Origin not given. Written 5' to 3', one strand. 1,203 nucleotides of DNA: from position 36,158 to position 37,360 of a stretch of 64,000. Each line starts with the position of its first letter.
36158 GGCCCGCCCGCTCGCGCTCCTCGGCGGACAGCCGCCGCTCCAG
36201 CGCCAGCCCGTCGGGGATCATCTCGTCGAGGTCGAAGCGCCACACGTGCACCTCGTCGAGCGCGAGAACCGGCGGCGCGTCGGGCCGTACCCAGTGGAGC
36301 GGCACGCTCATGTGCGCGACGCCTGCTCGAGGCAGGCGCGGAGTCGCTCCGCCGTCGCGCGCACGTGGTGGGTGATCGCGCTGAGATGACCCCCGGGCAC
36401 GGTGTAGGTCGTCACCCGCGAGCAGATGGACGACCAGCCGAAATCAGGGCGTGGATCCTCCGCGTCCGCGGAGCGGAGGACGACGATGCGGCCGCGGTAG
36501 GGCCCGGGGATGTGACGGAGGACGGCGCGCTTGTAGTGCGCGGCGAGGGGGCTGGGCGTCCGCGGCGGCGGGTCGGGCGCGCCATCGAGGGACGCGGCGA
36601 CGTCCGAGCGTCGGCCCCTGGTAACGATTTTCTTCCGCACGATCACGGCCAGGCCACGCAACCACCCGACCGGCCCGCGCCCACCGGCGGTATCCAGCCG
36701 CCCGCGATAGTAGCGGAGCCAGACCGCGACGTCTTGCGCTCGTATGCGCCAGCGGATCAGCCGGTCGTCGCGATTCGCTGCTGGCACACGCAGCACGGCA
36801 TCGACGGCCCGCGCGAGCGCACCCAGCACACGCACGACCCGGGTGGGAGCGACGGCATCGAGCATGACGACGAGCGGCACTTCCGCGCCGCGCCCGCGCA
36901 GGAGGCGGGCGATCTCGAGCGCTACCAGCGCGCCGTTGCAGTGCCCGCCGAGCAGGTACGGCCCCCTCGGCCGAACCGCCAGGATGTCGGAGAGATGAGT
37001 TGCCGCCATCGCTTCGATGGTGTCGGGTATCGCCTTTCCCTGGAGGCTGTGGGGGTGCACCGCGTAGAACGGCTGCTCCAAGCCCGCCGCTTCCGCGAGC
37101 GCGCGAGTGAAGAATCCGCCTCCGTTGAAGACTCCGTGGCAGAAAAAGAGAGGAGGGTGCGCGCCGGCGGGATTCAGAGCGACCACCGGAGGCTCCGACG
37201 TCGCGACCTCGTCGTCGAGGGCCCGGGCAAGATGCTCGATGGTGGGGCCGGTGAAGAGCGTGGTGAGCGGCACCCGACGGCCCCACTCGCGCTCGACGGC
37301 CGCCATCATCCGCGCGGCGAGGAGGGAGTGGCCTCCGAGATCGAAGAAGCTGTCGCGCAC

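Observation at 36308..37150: Terminal thioesterase domain with a cysteine nucleophile (GHCNG instead of GxSxG)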

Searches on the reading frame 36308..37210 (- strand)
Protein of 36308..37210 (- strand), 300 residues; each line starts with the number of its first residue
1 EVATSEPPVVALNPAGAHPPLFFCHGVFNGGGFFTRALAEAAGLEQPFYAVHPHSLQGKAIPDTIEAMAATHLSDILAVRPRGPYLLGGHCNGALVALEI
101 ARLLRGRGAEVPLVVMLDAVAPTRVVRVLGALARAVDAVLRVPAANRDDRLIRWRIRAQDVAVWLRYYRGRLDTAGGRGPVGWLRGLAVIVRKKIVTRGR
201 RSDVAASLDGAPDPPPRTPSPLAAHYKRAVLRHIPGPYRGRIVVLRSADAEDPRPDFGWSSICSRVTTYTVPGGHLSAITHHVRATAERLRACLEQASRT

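Call 6: search_solved_structures(query=window:36308-37210:-, max_evalue=10, show_alignments=3)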
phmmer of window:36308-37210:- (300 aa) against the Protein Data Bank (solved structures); distinct sequences matched with E-value up to 10: 44.
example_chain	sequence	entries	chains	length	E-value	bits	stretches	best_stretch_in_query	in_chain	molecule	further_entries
4zxh_A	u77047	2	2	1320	1.8e-11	47.2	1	11-123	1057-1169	ABBFA_003403 | Tyrocidine synthetase 3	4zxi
7dxo_A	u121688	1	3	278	4.1e-11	46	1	11-120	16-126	Non-ribosomal peptide synthetase 4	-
7crn_A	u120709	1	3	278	5.3e-11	45.6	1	11-120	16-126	Non-ribosomal peptide synthetase 4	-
4z49_A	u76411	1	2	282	1.4e-07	34.4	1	7-113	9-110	Fatty acid synthase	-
7mhd_A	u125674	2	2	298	1.7e-07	34.1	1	7-113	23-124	Fatty acid synthase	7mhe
2px6_A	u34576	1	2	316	2.1e-07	33.9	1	7-113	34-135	Thioesterase domain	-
1xkt_A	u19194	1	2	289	2.9e-07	33.4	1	7-113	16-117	fatty acid synthase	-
3tjm_A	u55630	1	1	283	3e-07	33.3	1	7-130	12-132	Fatty acid synthase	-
9f7b_A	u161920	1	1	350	3.2e-07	33.2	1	7-119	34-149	3-hydroxyacyl-[acyl-carrier-protein] dehydratase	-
6ojc_A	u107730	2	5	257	9.9e-07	31.6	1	64-119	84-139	NocB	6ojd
1mo2_A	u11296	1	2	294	1.4e-06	31.1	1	27-124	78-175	Erythronolide synthase, modules 5 and 6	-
1kez_A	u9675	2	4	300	1.5e-06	31.1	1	27-124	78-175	ERYTHRONOLIDE SYNTHASE | 6-deoxyerythronolide-B synthase EryA3, modules 5 and 6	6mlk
5d3k_A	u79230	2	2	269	1.7e-06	30.9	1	27-123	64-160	Erythronolide synthase, modules 5 and 6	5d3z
9cel_A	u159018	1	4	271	2.9e-06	30.1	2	6-123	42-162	Type I PKS module 7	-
9b80_A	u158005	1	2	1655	3.9e-06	29.7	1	7-113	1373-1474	Fatty acid synthase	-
8eyi_E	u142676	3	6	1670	4e-06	29.6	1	7-113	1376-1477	Fatty acid synthase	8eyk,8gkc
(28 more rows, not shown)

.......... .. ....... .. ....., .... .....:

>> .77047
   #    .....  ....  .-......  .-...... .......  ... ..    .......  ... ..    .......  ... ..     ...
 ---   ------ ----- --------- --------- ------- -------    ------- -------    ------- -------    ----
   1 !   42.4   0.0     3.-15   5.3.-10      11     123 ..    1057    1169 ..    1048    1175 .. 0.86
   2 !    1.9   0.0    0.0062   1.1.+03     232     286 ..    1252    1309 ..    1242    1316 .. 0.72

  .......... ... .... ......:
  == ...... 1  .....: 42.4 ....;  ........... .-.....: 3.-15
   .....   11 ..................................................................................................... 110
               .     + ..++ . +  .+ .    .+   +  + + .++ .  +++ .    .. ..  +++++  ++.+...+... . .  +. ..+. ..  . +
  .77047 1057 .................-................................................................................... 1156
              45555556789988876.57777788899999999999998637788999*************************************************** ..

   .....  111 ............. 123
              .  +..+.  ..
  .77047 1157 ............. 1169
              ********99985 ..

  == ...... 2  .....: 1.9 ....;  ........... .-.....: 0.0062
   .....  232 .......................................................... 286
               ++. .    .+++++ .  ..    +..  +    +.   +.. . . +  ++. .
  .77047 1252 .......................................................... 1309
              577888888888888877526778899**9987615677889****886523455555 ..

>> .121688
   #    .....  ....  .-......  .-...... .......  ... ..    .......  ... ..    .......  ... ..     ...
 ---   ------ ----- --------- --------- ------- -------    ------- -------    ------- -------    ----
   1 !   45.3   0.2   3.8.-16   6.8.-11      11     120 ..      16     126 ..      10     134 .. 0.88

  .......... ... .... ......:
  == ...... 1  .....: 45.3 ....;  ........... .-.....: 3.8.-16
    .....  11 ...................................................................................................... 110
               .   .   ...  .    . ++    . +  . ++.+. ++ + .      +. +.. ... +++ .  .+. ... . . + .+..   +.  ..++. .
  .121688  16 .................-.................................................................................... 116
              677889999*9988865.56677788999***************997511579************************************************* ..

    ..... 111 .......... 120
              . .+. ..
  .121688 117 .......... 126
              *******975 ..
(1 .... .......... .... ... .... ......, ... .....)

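Call 7: find_homologous_proteins(query=window:36308-37210:-, max_evalue=0.00001)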
Query window:36308-37210:- (300 aa): 86 proteins with E <= 0.00001 among 8000 candidates.
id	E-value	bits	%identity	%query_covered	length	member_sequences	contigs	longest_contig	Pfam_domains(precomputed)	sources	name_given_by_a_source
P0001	2.2e-89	318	54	99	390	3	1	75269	PF00550.32,PF00975.27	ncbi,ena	-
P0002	1.4e-59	220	57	43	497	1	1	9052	PF00550.32,PF13193.13,PF00975.27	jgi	jgi:thioesterase domain-containing protein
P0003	3.6e-58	215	44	96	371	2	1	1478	PF00550.32,PF00975.27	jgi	-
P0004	1.7e-56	210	56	42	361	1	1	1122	PF00550.32,PF00975.27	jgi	jgi:thioesterase domain-containing protein/acyl carrier protein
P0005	5.7e-54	202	47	82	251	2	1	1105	PF00975.27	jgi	jgi:thioesterase domain-containing protein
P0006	3.6e-53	199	63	38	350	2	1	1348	PF00550.32,PF00975.27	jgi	jgi:thioesterase domain-containing protein/acyl carrier protein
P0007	6.3e-52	195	58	43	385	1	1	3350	PF00550.32,PF13193.13,PF00975.27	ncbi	ncbi:MAG: thioesterase domain-containing protein, partial [Casimicrobiaceae bacterium]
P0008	3.5e-51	192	39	96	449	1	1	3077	PF00668.26,PF00975.27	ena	-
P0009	4.9e-51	192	39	97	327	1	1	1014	PF00975.27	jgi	jgi:thioesterase domain-containing protein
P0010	1.5e-50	190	62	38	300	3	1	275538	PF00550.32,PF12697.14,PF00975.27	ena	-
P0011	3.3e-48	183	49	50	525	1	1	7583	PF00550.32,PF00501.35,PF13193.13,PF00975.27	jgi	jgi:thioesterase domain-containing protein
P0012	8.3e-48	181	70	40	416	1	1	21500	PF00550.32,PF00975.27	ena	-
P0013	1.2e-47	181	63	34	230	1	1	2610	PF00975.27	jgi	jgi:thioesterase domain-containing protein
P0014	5.4e-47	179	53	39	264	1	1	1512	PF00975.27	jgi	jgi:thioesterase domain-containing protein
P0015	7.2e-47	178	59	38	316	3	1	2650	PF00550.32,PF00975.27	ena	-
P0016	3.0e-46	176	54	41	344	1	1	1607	PF00550.32,PF00975.27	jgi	-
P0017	2.7e-43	167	57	37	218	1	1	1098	PF00975.27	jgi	jgi:thioesterase domain-containing protein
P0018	5.3e-43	166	33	97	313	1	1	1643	PF00975.27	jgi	jgi:thioesterase domain-containing protein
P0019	1.3e-42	164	46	63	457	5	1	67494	PF00550.32,PF13193.13,PF00975.27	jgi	jgi:thioesterase domain-containing protein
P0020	2.4e-42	163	54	39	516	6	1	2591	PF00550.32,PF00501.35,PF13193.13,PF00975.27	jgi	jgi:thioesterase domain-containing protein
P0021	1.0e-41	161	35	97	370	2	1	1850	PF00550.32,PF00975.27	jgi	-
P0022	2.7e-41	160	38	97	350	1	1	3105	PF00550.32,PF00975.27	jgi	jgi:thioesterase domain-containing protein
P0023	3.2e-41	160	58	38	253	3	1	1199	PF00975.27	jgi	jgi:thioesterase domain-containing protein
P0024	4.9e-41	159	67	26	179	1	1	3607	PF00975.27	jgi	jgi:thioesterase domain-containing protein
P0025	1.6e-40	157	45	47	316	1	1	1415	PF00550.32,PF00975.27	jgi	jgi:thioesterase domain-containing protein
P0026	6.6e-40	155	38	97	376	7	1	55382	PF00550.32,PF00975.27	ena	-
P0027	3.8e-39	153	60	34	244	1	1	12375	PF00975.27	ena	-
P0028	4.2e-39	153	35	92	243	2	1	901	PF00975.27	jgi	jgi:thioesterase domain-containing protein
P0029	7.0e-39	152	39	92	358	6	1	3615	PF00550.32,PF00975.27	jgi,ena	-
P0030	7.7e-39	152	36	97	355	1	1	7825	PF00550.32,PF00975.27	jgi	jgi:thioesterase domain-containing protein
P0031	2.9e-38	150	63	38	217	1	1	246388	PF12697.14,PF00975.27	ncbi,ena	-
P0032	3.3e-38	150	39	92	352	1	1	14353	PF00550.32,PF00975.27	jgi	jgi:thioesterase domain-containing protein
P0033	7.3e-38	149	36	96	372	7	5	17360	PF00550.32,PF00975.27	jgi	jgi:thioesterase domain-containing protein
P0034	7.5e-38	149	36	97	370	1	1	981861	PF00550.32,PF00975.27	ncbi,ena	-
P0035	1.4e-37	148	56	39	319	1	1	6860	PF00550.32,PF00561.27,PF00975.27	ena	-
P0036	3.6e-37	146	39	97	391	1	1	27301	PF00550.32,PF00975.27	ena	-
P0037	6.1e-37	146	39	92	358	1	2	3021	PF00550.32,PF00975.27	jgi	jgi:thioesterase domain-containing protein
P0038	6.3e-36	142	36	97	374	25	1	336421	PF00550.32,PF00975.27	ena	-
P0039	2.1e-35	141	34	97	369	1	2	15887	PF00550.32,PF00975.27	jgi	jgi:thioesterase domain-containing protein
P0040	3.8e-35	140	35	97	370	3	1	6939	PF00550.32,PF00975.27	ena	-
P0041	6.5e-35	139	36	99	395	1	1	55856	PF00550.32,PF00975.27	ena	-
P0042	4.9e-34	136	35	97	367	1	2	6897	PF00550.32,PF00975.27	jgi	jgi:thioesterase domain-containing protein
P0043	1.2e-33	135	37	97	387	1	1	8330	PF00550.32,PF00975.27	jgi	jgi:thioesterase domain-containing protein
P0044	1.8e-33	134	51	34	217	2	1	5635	PF00561.27,PF00975.27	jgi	-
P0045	2.0e-32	131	35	97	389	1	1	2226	PF00550.32,PF00975.27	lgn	-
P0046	1.7e-31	128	47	66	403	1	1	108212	PF22624.2,PF00975.27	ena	-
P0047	4.9e-30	123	45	49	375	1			PF00550.32,PF13193.13,PF00561.27,PF00975.27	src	-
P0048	3.8e-29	120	50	35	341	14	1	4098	PF00975.27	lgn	-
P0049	4.0e-29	120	32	98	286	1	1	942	PF00975.27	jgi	jgi:thioesterase domain-containing protein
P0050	6.4e-29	119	46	33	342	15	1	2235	PF00550.32,PF00975.27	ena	-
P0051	7.5e-29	119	48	39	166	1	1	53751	PF00975.27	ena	-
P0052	2.1e-27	114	61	22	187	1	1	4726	PF00975.27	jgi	jgi:thioesterase domain-containing protein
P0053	2.4e-27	114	36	97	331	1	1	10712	PF00975.27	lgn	-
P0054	9.4e-26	109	34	99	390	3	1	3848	PF00550.32,PF00975.27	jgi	jgi:thioesterase domain-containing protein/acyl carrier protein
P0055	2.5e-25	108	33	97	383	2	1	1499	PF00550.32,PF00975.27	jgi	jgi:thioesterase domain-containing protein/acyl carrier protein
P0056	4.4e-24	103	28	98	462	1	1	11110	PF00550.32,PF00975.27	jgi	jgi:acyl carrier protein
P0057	7.3e-24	103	34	93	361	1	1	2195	PF00975.27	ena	-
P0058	1.4e-23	102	32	98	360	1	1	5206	PF00550.32,PF12697.14,PF00561.27,PF00975.27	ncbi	-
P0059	8.3e-23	99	33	97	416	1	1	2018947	PF00550.32,PF12697.14,PF00561.27,PF00975.27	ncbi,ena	-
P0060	2.2e-21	95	48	41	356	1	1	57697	PF12697.14,PF00561.27,PF00975.27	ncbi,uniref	ncbi:alpha/beta fold hydrolase [Streptomyces sp. NPDC047002]|uniref:thioesterase domain-containing p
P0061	3.8e-21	94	48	39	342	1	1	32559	PF00550.32,PF00975.27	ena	-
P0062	1.6e-20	92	34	95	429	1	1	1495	PF00550.32,PF00561.27,PF00975.27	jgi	jgi:thioesterase domain-containing protein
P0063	1.6e-20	92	40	39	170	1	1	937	PF00975.27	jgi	jgi:thioesterase domain-containing protein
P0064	2.3e-20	91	48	34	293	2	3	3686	PF00975.27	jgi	jgi:thioesterase domain-containing protein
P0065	3.9e-20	91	35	95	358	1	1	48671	PF00550.32,PF12697.14,PF00561.27,PF00975.27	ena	-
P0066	3.2e-17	81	46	34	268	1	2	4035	PF12697.14,PF00975.27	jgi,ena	-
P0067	1.0e-16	79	46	34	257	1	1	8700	PF12697.14,PF00975.27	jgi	jgi:thioesterase domain-containing protein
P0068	1.3e-16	79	35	87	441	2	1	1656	PF00975.27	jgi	jgi:thioesterase domain-containing protein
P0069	2.0e-16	78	30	96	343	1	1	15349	PF00975.27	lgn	-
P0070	1.5e-15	75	28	78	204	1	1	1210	PF12697.14,PF00975.27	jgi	jgi:acetoacetyl-CoA synthetase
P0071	2.6e-15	75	31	92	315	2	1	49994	PF00550.32,PF12697.14,PF00561.27,PF00975.27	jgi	jgi:thioesterase domain-containing protein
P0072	3.7e-15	74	44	29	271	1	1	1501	PF12697.14,PF00975.27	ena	-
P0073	6.7e-15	73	39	37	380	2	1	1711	PF00550.32,PF12697.14,PF00561.27,PF00975.27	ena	-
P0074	1.4e-14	72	40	37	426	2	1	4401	PF00550.32,PF00975.27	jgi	jgi:thioesterase domain-containing protein/acyl carrier protein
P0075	1.0e-13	69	44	34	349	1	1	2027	PF12697.14,PF00975.27,PF12146.16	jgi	jgi:thioesterase domain-containing protein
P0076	3.0e-13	68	41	37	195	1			PF00975.27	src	-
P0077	7.9e-12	63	46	29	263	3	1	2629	PF12697.14,PF00975.27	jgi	jgi:thioesterase domain-containing protein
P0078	1.5e-11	62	30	90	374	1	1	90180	PF00550.32,PF12697.14,PF00975.27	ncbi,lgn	-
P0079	2.3e-11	62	38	39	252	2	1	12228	PF12697.14,PF00975.27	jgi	jgi:thioesterase domain-containing protein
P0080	5.7e-11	60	41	36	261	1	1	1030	PF12697.14,PF00561.27,PF00975.27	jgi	jgi:thioesterase domain-containing protein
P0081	3.0e-10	58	44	31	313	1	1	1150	PF00550.32,PF13193.13,PF00975.27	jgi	jgi:acyl carrier protein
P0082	2.1e-9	55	36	39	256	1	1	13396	PF12697.14,PF00975.27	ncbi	ncbi:MAG: alpha/beta fold hydrolase [Betaproteobacteria bacterium]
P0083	4.4e-9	54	29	89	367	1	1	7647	PF00550.32,PF00975.27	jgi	jgi:thioesterase domain-containing protein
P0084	9.3e-8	50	65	15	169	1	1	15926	PF00975.27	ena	-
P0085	2.4e-7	48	26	89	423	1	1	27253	PF00550.32,PF13193.13,PF00975.27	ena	-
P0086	8.4e-7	47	52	19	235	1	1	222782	PF00975.27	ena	-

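Call 17: search_protein_representatives(protein=window:36311-37210:-)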
Query: 300 residues. Proteins with E-value up to 0.001 (for the whole library): 26437; up to 1e-10: 11001; up to 1e-30: 289. The best 150 are listed.
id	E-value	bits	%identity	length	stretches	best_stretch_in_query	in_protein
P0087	4.6e-75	269.2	51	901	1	6-298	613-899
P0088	1.0e-60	222.1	44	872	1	8-295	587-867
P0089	3.7e-59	217.0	46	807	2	4-297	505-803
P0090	4.0e-57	210.3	42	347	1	3-297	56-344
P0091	2.6e-56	207.6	54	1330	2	2-128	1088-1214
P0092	5.1e-56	206.7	50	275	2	7-134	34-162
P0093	5.2e-56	206.6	45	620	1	11-297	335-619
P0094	9.2e-54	199.2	50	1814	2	4-143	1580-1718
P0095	1.2e-51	192.3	40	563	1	10-297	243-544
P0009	1.6e-51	191.9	41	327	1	9-297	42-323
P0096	4.3e-51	190.5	50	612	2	9-124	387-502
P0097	6.5e-51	189.9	42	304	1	7-298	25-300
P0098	7.1e-51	189.8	39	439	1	8-297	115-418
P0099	9.6e-51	189.3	49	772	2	9-127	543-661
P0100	2.9e-49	184.5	41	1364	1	10-300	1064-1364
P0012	2.6e-48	181.3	49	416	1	1-297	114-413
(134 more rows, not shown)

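Call 27: find_encoding_contigs(protein=P0001, flank=10000, max_places=3)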
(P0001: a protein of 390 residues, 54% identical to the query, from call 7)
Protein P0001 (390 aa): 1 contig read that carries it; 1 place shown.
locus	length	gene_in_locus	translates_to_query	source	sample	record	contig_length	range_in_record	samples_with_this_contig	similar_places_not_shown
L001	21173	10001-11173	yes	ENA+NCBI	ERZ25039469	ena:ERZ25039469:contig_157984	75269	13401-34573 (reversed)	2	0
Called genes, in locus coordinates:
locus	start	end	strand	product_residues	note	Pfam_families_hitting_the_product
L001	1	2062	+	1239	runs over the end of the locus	PF00668:Condensation (weak), PF00501:AMP-binding, PF13193:AMP-binding_C, PF00550:PP-binding, PF00501:AMP-binding, PF13193:AMP-binding_C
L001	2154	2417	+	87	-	PF00668:Condensation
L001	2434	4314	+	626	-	PF00668:Condensation, PF00501:AMP-binding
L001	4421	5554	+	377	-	PF13193:AMP-binding_C, PF00550:PP-binding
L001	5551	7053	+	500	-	PF00501:AMP-binding, PF13193:AMP-binding_C, PF00550:PP-binding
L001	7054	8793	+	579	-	PF00668:Condensation, PF00501:AMP-binding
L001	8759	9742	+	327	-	PF00501:AMP-binding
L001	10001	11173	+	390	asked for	PF00550:PP-binding, PF00975:Thioesterase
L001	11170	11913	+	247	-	PF22624:AASDHPPT_N, PF01648:ACPS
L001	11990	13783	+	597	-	PF00496:SBP_bac_5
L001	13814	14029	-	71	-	PF07746:LigA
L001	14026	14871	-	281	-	PF02900:LigB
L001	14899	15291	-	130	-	PF02245:Pur_DNA_glyco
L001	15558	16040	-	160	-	PF04199:Cyclase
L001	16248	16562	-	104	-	PF02668:TauD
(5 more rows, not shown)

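Call 28: find_related_loci(query=window:36311-37210:-, collection=genome_contigs, flank=10000)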
Query window:36311-37210:- (300 aa) in genome_contigs; peptide patterns used: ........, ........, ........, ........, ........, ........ (x = any residue, [..] = any of these).
255 stretches matched a pattern; 8 encode a relative of the query (tblastn E <= 1e-3); 8 distinct loci.
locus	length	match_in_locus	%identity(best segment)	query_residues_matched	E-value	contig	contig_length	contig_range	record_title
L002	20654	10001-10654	57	8-294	2e-38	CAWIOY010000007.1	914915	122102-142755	MAG: uncultured beta proteobacterium isolate MFD05377.bin.2.33 genome assembly, contig: contig_65172, whole genome shotg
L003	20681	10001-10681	32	3-294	2e-38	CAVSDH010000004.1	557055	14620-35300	MAG: uncultured beta proteobacterium isolate MFD02134.bin.1.199 genome assembly, contig: contig_13321, whole genome shot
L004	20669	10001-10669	33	6-296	8e-37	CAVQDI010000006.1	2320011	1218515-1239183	MAG: uncultured beta proteobacterium isolate MFD03346.bin.1.142 genome assembly, contig: contig_2468, whole genome shotg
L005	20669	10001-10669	54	6-296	1e-35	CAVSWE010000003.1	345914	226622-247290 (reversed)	MAG: uncultured delta proteobacterium isolate MFD05705.bin.2.131 genome assembly, contig: contig_23054, whole genome sho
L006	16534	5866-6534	54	6-296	1e-35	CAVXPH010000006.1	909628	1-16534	MAG: uncultured beta proteobacterium isolate MFD04570.bin.1.112 genome assembly, contig: contig_146397, whole genome sho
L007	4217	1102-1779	33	8-298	2e-35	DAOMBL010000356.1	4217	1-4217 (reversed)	MAG TPA_asm: Casimicrobiaceae bacterium isolate AMR_MDS_5107 NODE_1430_length_4217_cov_3.525949, whole genome shotgun se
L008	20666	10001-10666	53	6-295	3e-34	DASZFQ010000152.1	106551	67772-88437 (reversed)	MAG TPA_asm: Casimicrobiaceae bacterium isolate SMAG_U6526 k141_965765, whole genome shotgun sequence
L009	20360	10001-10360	49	4-119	2e-25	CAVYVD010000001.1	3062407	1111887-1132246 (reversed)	MAG: uncultured Solirubrobacterales bacterium isolate MFD03346.bin.2.1 genome assembly, contig: contig_17009, whole geno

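Call 36: predict_structure(alignment_id=A1)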
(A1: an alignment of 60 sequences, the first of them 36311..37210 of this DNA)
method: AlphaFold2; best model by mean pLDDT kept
length: 300 residues; sequences in the alignment: 60
mean_pLDDT: 89.5   pTM: 0.86
mean pLDDT of the five models: 89.5, 88.3, 88.2, 88.0, 87.9
residues with pLDDT >= 90: 198; 70-90: 78; 50-70: 22; < 50: 2
segments of 3 or more residues with pLDDT < 50: none
pLDDT, mean of each block of 10 residues (from residue 1): 76 96 81 88 97 87 96 97 97 97 98 98 91 93 91 88 83 76 77 74 56 80 91 95 98 96 98 96 98 95
secondary structure, 60 per line:
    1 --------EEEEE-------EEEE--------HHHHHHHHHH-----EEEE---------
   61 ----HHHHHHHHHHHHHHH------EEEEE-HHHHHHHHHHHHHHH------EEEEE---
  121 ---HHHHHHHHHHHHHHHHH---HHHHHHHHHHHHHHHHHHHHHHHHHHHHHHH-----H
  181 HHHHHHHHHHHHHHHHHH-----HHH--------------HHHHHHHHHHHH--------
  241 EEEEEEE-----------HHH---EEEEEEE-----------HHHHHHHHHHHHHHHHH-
elements in order: E9-13 E21-24 H33-42 E48-51 H65-79 E86-90 H92-106 E113-117 H124-140 H144-174 H180-198 H221-232 E241-247 E265-271 H283-299
